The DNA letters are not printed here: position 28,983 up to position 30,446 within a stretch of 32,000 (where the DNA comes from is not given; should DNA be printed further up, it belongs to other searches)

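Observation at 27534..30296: GlpA-type G3P dehydrogenase flavoprotein wired to SdhB/SdhC/SdhD-like subunits instead of GlpB/GlpC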

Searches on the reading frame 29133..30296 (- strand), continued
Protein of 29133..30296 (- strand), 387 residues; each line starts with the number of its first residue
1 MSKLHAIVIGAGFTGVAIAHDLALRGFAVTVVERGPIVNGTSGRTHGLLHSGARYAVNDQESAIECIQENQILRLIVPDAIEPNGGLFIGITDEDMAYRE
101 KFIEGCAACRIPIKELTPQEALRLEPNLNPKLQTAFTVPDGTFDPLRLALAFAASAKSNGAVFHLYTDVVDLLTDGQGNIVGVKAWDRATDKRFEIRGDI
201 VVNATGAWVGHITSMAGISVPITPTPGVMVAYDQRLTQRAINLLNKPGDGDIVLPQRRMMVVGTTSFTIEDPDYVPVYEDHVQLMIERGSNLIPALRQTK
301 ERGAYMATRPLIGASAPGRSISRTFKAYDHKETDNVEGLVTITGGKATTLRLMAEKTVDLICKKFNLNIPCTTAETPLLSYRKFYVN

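Call 51: find_encoding_contigs(protein=P0333, flank=7000, max_places=2)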
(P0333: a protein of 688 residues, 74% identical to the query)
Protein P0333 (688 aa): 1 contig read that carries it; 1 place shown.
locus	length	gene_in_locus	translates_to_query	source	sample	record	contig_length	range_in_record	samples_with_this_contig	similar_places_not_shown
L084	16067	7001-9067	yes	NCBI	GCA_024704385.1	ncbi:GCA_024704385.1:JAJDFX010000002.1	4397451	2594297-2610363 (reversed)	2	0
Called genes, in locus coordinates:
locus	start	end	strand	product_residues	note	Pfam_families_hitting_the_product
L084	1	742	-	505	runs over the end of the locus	PF22848:ASD1_dom, PF06964:Alpha-L-AF_C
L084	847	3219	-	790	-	PF00933:Glyco_hydro_3, PF01915:Glyco_hydro_3_C, PF14310:Fn3-like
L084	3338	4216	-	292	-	PF00528:BPD_transp_1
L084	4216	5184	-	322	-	PF00528:BPD_transp_1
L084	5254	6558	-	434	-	PF01547:SBP_bac_1, PF13416:SBP_bac_8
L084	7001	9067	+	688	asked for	PF00890:FAD_binding_2 (weak), PF01266:DAO, PF01494:FAD_binding_3 (faint), PF07992:Pyr_redox_2 (faint), PF13085:Fer2_3, PF12838:Fer4_7 (weak), PF13183:Fer4_8, PF13187:Fer4_9 (weak)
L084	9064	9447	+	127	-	PF01127:Sdh_cyt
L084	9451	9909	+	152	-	PF01127:Sdh_cyt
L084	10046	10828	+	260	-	PF00106:adh_short (weak), PF13561:adh_short_C2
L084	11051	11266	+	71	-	-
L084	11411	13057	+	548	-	PF13476:AAA_23 (faint), PF13555:AAA_29 (faint), PF00005:ABC_tran, PF02463:SMC_N (faint), PF02492:cobW (faint), PF13191:AAA_16 (faint), PF00005:ABC_tran, PF13401:AAA_22 (weak), +3 more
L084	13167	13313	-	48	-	-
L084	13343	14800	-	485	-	PF01266:DAO (faint), PF07992:Pyr_redox_2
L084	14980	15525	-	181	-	PF00582:Usp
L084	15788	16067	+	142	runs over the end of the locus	-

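Call 59: predict_structure(alignment_id=A2)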
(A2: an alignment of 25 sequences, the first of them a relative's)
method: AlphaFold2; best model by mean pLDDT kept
length: 688 residues; sequences in the alignment: 25
mean_pLDDT: 54.4   pTM: 0.48
mean pLDDT of the five models: 54.4, 52.8, 50.3, 49.6, 49.0
residues with pLDDT >= 90: 33; 70-90: 178; 50-70: 129; < 50: 348
segments of 3 or more residues with pLDDT < 50: 1-6, 45-61, 82-86, 226-334, 351-355, 395-440, 492-502, 532-534, 545-622, 624-688
pLDDT, mean of each block of 10 residues (from residue 1): 47 81 86 87 46 38 56 58 47 66 75 81 83 68 72 72 87 84 87 82 86 69 50 25 31 34 33 31 42 40 34 24 31 46 68 54 73 78 68 44 25 28 33 34 84 73 83 76 72 37 59 66 83 57 49 40 38 33 33 38 41 40 44 37 35 46 44 34 26
secondary structure, 60 per line:
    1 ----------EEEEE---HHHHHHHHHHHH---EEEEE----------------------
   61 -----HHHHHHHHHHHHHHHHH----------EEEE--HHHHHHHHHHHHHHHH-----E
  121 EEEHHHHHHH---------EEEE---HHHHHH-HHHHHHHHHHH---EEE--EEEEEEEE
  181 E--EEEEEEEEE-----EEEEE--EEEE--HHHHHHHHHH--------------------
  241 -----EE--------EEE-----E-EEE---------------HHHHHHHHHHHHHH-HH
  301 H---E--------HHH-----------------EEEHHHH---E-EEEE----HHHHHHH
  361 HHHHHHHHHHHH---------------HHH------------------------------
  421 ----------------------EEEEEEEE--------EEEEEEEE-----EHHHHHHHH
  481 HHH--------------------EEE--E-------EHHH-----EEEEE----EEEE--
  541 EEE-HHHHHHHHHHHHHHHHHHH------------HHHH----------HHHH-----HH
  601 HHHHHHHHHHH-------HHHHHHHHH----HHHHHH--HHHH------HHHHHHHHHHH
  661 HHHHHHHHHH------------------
elements in order (helices of 4 or more, strands of 3 or more residues): E11-15 H19-30 E34-38 H66-82 E93-96 H99-114 E120-123 H124-130 E140-143 H147-152 H154-164 E168-170 E173-181 E184-192 E198-202 E205-208 H211-220 E256-258 E266-268 H284-297 E334-336 H337-340 E346-349 H354-372 E443-450 E459-466 H473-483 E504-506 E526-530 E535-538 E541-543 H545-563 H576-579 H590-593 H599-611 H619-627 H632-637 H640-643 H650-670

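Call 63: find_homologous_proteins(query=A4, max_evalue=1e-30)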
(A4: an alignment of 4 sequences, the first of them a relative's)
Query A4 (4 sequences) (387 aa, profile of the alignment): 3897 proteins with E <= 1e-30 among 8000 candidates; the best 120 are listed.
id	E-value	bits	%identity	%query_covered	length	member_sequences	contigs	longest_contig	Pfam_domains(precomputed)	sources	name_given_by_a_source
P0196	2.2e-200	684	48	99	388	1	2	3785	PF01266.31,PF07992.21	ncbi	-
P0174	9.3e-199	678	100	100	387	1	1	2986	PF01266.31,PF13450.13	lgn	-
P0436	8.7e-187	639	86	99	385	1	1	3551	PF01266.31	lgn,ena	-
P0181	3.3e-183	627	43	93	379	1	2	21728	PF01266.31,PF13450.13,PF00890.31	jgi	jgi:glycerol-3-phosphate dehydrogenase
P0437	3.8e-181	620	81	100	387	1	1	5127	PF01266.31,PF13450.13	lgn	-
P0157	1.0e-173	596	39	94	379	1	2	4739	PF01266.31,PF00890.31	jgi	jgi:glycerol-3-phosphate dehydrogenase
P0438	5.4e-156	537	58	99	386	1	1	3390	PF01266.31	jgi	jgi:glycerol-3-phosphate dehydrogenase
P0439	8.9e-153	527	56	99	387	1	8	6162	PF01266.31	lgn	-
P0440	1.6e-152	526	59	100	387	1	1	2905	PF01266.31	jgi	jgi:glycerol-3-phosphate dehydrogenase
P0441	2.4e-151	522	46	93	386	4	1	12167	PF01266.31,PF13450.13,PF00890.31,PF01494.26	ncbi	-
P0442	5.8e-149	514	45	97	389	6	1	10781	PF01266.31,PF13450.13,PF00890.31,PF07992.21,PF00070.34,PF01494.26,PF12831.14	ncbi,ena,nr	ncbi:MAG TPA: FAD-dependent oxidoreductase [Chloroflexi bacterium]|nr:FAD-dependent oxidoreductase [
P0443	2.0e-147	509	46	98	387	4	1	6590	PF01266.31,PF13450.13,PF00890.31,PF01494.26,PF12831.14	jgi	-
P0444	2.5e-147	509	45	98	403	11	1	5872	PF01266.31,PF13450.13,PF00890.31,PF07992.21,PF01494.26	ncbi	-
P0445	5.3e-147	508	46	97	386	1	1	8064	PF01266.31,PF13450.13,PF00890.31,PF00070.34,PF01494.26,PF12831.14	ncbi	-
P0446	8.8e-147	507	46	97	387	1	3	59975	PF01266.31,PF13450.13,PF00890.31,PF07992.21,PF01494.26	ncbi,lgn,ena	-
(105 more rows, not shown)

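Call 64: find_encoding_contigs(protein=P0181, flank=6000, max_places=2)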
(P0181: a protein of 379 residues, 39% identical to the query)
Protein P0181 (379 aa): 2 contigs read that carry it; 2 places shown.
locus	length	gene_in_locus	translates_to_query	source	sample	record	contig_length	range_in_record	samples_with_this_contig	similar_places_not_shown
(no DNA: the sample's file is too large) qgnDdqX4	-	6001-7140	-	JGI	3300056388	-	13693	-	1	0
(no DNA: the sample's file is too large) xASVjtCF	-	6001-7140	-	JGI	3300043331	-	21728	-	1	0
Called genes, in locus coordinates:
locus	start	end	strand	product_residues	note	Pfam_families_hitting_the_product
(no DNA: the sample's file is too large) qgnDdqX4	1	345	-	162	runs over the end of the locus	PF00111:Fer2, PF01799:Fer2_2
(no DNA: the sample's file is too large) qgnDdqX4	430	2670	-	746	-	PF01315:Ald_Xan_dh_C, PF02738:MoCoBD_1, PF20256:MoCoBD_2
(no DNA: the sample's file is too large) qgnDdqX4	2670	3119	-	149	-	PF00383:dCMP_cyt_deam_1, PF14437:MafB19-deam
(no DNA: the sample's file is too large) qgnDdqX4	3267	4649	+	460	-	-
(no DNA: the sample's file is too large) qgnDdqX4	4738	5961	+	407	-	-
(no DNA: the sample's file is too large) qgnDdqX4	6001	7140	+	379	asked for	PF00890:FAD_binding_2, PF01266:DAO, PF13450:NAD_binding_8 (weak)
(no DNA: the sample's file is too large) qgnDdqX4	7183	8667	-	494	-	-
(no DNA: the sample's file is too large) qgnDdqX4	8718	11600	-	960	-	?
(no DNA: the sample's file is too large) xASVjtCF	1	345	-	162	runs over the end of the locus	PF00111:Fer2, PF01799:Fer2_2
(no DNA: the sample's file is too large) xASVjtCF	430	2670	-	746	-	PF01315:Ald_Xan_dh_C, PF02738:MoCoBD_1, PF20256:MoCoBD_2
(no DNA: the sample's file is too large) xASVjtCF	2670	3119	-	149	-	PF00383:dCMP_cyt_deam_1, PF14437:MafB19-deam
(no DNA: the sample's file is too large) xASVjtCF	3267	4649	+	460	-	-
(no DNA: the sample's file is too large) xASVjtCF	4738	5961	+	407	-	-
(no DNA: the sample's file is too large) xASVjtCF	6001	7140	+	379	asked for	PF00890:FAD_binding_2, PF01266:DAO, PF13450:NAD_binding_8 (weak)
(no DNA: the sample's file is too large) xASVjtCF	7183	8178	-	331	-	-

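Call 70: list_cluster_members(proteins=[L001:9178-9924:+, L001:9945-10334:+, L001:10348-10725:+, P0009, L084:9064-9444:+, L084:9451-9906:+])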
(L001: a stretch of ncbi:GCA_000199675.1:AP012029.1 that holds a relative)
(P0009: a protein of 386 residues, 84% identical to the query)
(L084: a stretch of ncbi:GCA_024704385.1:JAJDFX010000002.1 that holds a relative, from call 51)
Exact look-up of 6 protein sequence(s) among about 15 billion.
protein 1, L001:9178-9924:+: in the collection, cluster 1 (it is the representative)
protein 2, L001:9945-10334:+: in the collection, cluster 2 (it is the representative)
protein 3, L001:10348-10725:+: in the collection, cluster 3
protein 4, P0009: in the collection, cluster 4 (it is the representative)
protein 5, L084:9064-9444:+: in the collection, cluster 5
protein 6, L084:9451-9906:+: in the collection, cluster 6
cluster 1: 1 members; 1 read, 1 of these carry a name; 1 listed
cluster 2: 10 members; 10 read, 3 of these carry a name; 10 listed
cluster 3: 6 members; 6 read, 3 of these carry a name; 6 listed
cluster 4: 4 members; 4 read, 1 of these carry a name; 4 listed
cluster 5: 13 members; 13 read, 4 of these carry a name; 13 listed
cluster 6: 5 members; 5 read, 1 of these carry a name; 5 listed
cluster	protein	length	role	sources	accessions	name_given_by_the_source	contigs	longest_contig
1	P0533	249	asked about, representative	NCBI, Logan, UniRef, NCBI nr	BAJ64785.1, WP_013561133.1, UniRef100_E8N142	succinate dehydrogenase/fumarate reductase iron-sulfur subunit [Anaerolinea thermophila] | Fumarate reductase iron-sulfur subunit n=2 Tax=Anaerolinea TaxID=233189 RepID=E8N142_ANATU | 2Fe-2S iron-sulfur cluster-binding protein [Anaerolinea thermophila]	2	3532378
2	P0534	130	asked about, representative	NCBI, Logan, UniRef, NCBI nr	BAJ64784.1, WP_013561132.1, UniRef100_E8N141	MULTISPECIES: putative succinate dehydrogenase cytochrome b subunit [Anaerolinea] | Succinate dehydrogenase cytochrome b subunit n=1 Tax=Anaerolinea thermophila (strain DSM ...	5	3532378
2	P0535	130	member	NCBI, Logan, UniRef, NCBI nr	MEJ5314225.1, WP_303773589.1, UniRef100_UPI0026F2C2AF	hypothetical protein [Anaerolinea thermophila] | hypothetical protein n=2 Tax=Anaerolinea TaxID=233189 RepID=UPI0026F2C2AF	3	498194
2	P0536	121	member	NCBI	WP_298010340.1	hypothetical protein, partial [Anaerolinea sp.]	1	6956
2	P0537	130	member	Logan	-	-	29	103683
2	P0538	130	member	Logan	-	-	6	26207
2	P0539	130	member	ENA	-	-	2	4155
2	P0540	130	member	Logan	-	-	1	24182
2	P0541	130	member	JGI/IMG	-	-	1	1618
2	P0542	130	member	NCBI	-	-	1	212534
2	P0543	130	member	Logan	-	-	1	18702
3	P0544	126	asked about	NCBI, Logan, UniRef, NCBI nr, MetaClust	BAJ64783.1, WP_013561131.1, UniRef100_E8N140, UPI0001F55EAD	succinate dehydrogenase membrane subunit [Anaerolinea thermophila] | Succinate dehydrogenase membrane subunit n=1 Tax=Anaerolinea thermophila (strain DSM ... | status=active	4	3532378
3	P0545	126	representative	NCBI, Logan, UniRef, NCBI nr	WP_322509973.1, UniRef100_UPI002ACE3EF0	hypothetical protein [Anaerolinea sp.] | hypothetical protein n=1 Tax=Anaerolinea sp. TaxID=1872519 RepID=UPI002ACE3EF0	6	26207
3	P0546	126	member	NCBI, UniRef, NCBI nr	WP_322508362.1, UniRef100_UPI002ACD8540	hypothetical protein [Anaerolinea sp.] | hypothetical protein n=1 Tax=Anaerolinea sp. TaxID=1872519 RepID=UPI002ACD8540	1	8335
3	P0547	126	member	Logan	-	-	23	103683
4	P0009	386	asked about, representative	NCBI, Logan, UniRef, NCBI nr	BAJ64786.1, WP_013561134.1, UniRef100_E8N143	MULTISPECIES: FAD-dependent oxidoreductase [Anaerolinea] | FAD dependent oxidoreductase family protein n=1 Tax=Anaerolinea thermophila (strain DSM ...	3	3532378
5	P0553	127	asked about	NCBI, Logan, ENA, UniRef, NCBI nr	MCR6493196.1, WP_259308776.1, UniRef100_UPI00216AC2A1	hypothetical protein [Cellulomonas sp. P24] | hypothetical protein n=1 Tax=Cellulomonas sp. P24 TaxID=2885206 RepID=UPI00216AC2A1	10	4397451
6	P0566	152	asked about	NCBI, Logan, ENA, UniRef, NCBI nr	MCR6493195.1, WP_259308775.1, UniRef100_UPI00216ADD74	hypothetical protein [Cellulomonas sp. P24] | hypothetical protein n=1 Tax=Cellulomonas sp. P24 TaxID=2885206 RepID=UPI00216ADD74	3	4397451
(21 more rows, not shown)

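Call 71: predict_structure(alignment_id=A3)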
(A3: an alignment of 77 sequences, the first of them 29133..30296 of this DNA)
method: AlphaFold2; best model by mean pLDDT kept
length: 387 residues; sequences in the alignment: 77
mean_pLDDT: 90.8   pTM: 0.90
mean pLDDT of the five models: 90.8, 88.4, 88.2, 88.1, 87.8
residues with pLDDT >= 90: 271; 70-90: 98; 50-70: 15; < 50: 3
segments of 3 or more residues with pLDDT < 50: 40-42
pLDDT, mean of each block of 10 residues (from residue 1): 90 93 98 81 71 88 88 92 94 96 96 97 98 96 89 97 96 95 96 98 92 93 87 96 90 92 85 86 94 96 85 66 79 95 83 94 96 95 87
secondary structure, 60 per line:
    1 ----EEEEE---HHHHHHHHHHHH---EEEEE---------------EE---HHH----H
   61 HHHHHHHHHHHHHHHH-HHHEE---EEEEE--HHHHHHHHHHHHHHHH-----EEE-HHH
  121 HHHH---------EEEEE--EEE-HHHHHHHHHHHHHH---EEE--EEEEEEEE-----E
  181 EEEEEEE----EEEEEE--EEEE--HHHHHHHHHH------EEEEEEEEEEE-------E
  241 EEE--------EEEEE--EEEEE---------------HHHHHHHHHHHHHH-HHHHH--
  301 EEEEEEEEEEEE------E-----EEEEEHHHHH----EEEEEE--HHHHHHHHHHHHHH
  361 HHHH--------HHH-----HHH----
elements in order: E5-9 H13-24 E28-32 H60-76 E86-90 H93-108 E114-116 H118-124 E134-138 E141-143 H145-158 E162-164 E167-174 E180-187 E192-197 E200-203 H206-215 E222-232 E240-243 E252-256 E259-263 H279-292 H294-298 E301-312 E325-329 H330-334 E339-344 H347-364

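Call 74: fold_search(model_id=the predicted structure, library=pdb)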
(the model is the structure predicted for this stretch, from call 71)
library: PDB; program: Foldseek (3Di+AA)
matches with E <= 10: 1996; with E <= 0.001: 1032
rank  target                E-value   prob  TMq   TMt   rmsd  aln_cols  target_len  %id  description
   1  9a53_A                1.1e-29  1.00  0.82  0.58   3.9       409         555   25  Integrative model of GLPD-ATPF by crosslinking MS and deep learning (released 2024-09-18)
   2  2rgo_A                6.6e-29  1.00  0.83  0.59   4.2       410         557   24  Structure of Alpha-Glycerophosphate Oxidase from Streptococcus sp.: A Template for the Mitochondrial Alpha-Glycerophos (released 2008-01-15)
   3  2rgo_B                4.8e-28  1.00  0.82  0.62   4.6       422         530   23  Structure of Alpha-Glycerophosphate Oxidase from Streptococcus sp.: A Template for the Mitochondrial Alpha-Glycerophos (released 2008-01-15)
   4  4ysh_B                4.2e-27  1.00  0.76  0.80   5.5       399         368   21  Crystal structure of glycine oxidase from Geobacillus kaustophilus (released 2016-03-23)
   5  2rgh                  5.9e-27  1.00  0.81  0.59   4.4       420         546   23  Structure of Alpha-Glycerophosphate Oxidase from Streptococcus sp.: A Template for the Mitochondrial Alpha-Glycerophosph (released 2008-01-15)
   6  3da1                  3.8e-26  1.00  0.73  0.58   4.6       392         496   26  X-Ray structure of the glycerol-3-phosphate dehydrogenase from Bacillus halodurans complexed with FAD. Northeast Structu (released 2008-07-29)
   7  4ysh_A                1.3e-25  1.00  0.76  0.79   5.5       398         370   21  Crystal structure of glycine oxidase from Geobacillus kaustophilus (released 2016-03-23)
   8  2qcu_B                7.7e-25  1.00  0.82  0.64   4.1       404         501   23  Crystal structure of Glycerol-3-phosphate Dehydrogenase from Escherichia coli (released 2008-04-15)
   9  2r4e_A                1.1e-24  1.00  0.81  0.65   4.2       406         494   23  Crystal structure of Escherichia coli Glycerol-3-phosphate Dehydrogenase in complex with DHAP (released 2008-04-29)
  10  1y56_B                1.8e-24  1.00  0.75  0.78   3.5       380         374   25  Crystal structure of L-proline dehydrogenase from P.horikoshii (released 2005-07-26)
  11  2qcu_A                1.9e-24  1.00  0.81  0.64   4.1       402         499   23  Crystal structure of Glycerol-3-phosphate Dehydrogenase from Escherichia coli (released 2008-04-15)
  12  7cyx_A                5.6e-24  1.00  0.72  0.77   6.2       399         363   22  Crystal strcuture of Glycine oxidase from Bacillus cereus ATCC 14579 (released 2020-10-14)
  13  2r45_A                2.0e-23  1.00  0.82  0.65   4.1       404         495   23  Crystal structure of Escherichia coli Glycerol-3-phosphate Dehydrogenase in complex with 2-phospho-d-glyceric acid (released 2008-04-15)
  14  2r4j_B                3.9e-23  1.00  0.81  0.64   4.1       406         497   23  Crystal structure of Escherichia coli SeMet substituted Glycerol-3-phosphate Dehydrogenase in complex with DHAP (released 2008-06-03)
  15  7cyx_B                7.7e-23  1.00  0.74  0.79   4.3       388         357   22  Crystal strcuture of Glycine oxidase from Bacillus cereus ATCC 14579 (released 2020-10-14)
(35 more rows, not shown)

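Call 75: search_protein_families(library=pfam, proteins=[P0125, P0126, P0128, L083:192-1772:+, L051:8791-10500:+, P0139], max_evalue=0.0001)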
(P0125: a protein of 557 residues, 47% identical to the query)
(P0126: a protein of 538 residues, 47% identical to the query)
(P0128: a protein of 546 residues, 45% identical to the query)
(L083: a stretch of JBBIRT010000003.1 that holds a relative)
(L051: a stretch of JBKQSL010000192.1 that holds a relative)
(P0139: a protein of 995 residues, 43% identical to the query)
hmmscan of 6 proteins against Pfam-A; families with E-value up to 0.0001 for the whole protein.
P0125 (557 aa): 3 families
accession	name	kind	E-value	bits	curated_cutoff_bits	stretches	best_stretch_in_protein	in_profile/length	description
PF01266.30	DAO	-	2.9e-50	172.2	27.9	1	8-358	2-351/353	FAD dependent oxidoreductase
PF16901.10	DAO_C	-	1.7e-09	38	31.4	1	380-494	1-121/126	C-terminal domain of alpha-glycerophosphate oxidase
PF00890.30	FAD_binding_2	-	2.8e-05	23.9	20.4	0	8-51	2-45/414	FAD binding domain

P0126 (538 aa): 4 families
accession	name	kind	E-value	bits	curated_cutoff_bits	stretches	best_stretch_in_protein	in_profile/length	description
PF01266.30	DAO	-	1.4e-47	163.4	27.9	1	7-361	1-352/353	FAD dependent oxidoreductase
PF16901.10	DAO_C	-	8.8e-12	45.4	31.4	1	373-484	1-118/126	C-terminal domain of alpha-glycerophosphate oxidase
PF12831.13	FAD_oxidored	-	4.2e-07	30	27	1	7-219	1-155/416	FAD dependent oxidoreductase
PF04324.20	Fer2_BFD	-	9.5e-07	29.5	26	1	430-483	1-50/50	BFD-like [2Fe-2S] binding domain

P0128 (546 aa): 4 families
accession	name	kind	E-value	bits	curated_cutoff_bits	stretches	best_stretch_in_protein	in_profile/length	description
PF01266.30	DAO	-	3.7e-49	168.6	27.9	1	5-352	1-352/353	FAD dependent oxidoreductase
PF01494.25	FAD_binding_3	-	1.2e-08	35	22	0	156-220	109-171/349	FAD binding domain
PF00890.30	FAD_binding_2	-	1.1e-06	28.5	20.4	0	148-210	142-206/414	FAD binding domain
PF16901.10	DAO_C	-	2.3e-05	24.7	31.4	1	373-467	1-99/126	C-terminal domain of alpha-glycerophosphate oxidase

L083:192-1772:+ (526 aa): 2 families
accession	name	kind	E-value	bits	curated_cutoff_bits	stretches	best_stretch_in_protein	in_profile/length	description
PF01266.30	DAO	-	7e-52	177.5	27.9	1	17-325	2-316/353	FAD dependent oxidoreductase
PF01494.25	FAD_binding_3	-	4.7e-06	26.5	22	0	14-58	1-44/349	FAD binding domain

L051:8791-10500:+ (569 aa): 4 families
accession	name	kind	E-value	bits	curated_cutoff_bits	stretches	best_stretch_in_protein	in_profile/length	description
PF01266.30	DAO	-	1.1e-51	176.9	27.9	1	32-345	2-322/353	FAD dependent oxidoreductase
PF04324.20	Fer2_BFD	-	5.2e-07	30.4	26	1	431-483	1-49/50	BFD-like [2Fe-2S] binding domain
PF12831.13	FAD_oxidored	-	5.3e-07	29.7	27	1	31-246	1-159/416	FAD dependent oxidoreductase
PF00890.30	FAD_binding_2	-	2.7e-06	27.3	20.4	1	32-234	2-206/414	FAD binding domain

P0139 (995 aa): 12 families
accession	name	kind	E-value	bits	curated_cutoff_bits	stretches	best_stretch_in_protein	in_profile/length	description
PF01266.30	DAO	-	1e-58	200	27.9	2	8-353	2-352/353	FAD dependent oxidoreductase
PF00890.30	FAD_binding_2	-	7.4e-41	141.1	20.4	1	576-970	1-401/414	FAD binding domain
PF01494.25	FAD_binding_3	-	7e-13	49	22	0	575-603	2-30/349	FAD binding domain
PF07992.20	Pyr_redox_2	-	2.3e-10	40.8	26.1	0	575-659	1-82/291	Pyridine nucleotide-disulphide oxidoreductase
PF04324.20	Fer2_BFD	-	4.8e-10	40.1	26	1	419-471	1-49/50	BFD-like [2Fe-2S] binding domain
PF12831.13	FAD_oxidored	-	2.4e-09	37.4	27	0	155-223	96-159/416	FAD dependent oxidoreductase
PF13450.12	NAD_binding_8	-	2.7e-08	34.4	21.9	0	579-603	1-25/68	NAD(P)-binding Rossmann-like domain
PF05834.18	Lycopene_cycl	-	1.1e-06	28.4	23.4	0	576-608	1-35/380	Lycopene cyclase protein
PF03486.20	HI0933_like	-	1.5e-06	28.2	50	0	576-603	2-29/244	HI0933-like protein Rossmann domain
PF01946.23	Thi4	-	2e-06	27.7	26.2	0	575-615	18-61/235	Thi4 family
PF01134.28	GIDA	-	2e-05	24.3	22.1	0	576-603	1-28/391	Glucose inhibited division protein A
PF00070.33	Pyr_redox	-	7.3e-05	23.6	22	0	8-38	2-32/82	Pyridine nucleotide-disulphide oxidoreductase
